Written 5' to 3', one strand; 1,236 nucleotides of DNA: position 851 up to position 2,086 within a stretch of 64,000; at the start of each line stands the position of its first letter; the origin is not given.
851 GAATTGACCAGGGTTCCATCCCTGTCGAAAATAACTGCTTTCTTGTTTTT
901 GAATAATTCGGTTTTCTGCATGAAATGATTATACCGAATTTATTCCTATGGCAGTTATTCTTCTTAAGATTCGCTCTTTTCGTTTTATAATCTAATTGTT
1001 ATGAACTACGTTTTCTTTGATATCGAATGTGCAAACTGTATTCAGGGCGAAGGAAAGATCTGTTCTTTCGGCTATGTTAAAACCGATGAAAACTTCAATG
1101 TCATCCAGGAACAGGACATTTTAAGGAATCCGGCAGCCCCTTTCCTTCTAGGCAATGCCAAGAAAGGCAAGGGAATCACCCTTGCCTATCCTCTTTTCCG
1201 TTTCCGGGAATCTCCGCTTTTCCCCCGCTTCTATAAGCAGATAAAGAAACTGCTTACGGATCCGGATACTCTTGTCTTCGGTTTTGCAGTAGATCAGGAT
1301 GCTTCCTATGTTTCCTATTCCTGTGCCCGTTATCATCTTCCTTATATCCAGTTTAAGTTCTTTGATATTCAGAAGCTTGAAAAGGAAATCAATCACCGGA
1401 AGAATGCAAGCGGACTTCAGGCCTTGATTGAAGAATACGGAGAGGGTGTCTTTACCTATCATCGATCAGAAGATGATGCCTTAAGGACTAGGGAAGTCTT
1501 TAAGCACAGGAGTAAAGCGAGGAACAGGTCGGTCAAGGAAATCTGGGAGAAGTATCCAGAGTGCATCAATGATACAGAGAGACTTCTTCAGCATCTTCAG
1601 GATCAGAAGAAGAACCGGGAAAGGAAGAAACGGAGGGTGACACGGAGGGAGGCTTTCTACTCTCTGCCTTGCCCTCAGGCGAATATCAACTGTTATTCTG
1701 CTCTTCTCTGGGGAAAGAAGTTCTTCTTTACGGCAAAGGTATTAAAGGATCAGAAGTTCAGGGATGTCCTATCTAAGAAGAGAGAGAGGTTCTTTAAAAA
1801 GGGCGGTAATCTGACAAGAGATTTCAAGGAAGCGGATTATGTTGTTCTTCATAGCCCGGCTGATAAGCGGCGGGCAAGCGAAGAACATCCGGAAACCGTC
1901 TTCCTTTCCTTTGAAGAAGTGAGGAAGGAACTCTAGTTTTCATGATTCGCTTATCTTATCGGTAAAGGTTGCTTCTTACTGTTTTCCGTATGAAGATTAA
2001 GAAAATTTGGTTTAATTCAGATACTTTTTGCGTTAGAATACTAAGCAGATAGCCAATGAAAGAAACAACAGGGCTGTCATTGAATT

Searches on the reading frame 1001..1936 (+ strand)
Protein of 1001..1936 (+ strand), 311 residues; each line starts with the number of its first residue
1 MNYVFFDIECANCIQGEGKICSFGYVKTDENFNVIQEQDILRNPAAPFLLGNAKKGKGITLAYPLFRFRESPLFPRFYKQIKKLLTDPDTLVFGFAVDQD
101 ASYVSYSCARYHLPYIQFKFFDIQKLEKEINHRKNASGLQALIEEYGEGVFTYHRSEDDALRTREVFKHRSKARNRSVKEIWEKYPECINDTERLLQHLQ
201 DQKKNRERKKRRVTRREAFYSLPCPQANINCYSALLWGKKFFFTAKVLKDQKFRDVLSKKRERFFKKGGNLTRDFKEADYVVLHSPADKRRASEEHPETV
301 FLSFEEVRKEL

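Call 10: search_protein_families(library=pfam, proteins=[window:1001-1936:+], max_evalue=0.1)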
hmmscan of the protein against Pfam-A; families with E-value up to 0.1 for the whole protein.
window:1001-1936:+ (311 aa): 4 families
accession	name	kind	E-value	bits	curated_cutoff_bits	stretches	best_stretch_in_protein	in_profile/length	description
PF00929.31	RNase_T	-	1.2e-05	26.3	24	1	4-167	1-164/164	Exonuclease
PF13482.12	RNase_H_2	-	0.036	14.4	22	0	75-128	45-97/165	RNase_H superfamily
PF15464.11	DUF4633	-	0.038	14.5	27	1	165-217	43-96/113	Domain of unknown function (DUF4633)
PF23257.1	DUF7071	-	0.055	13.7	27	0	176-206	35-65/68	Domain of unknown function (DUF7071)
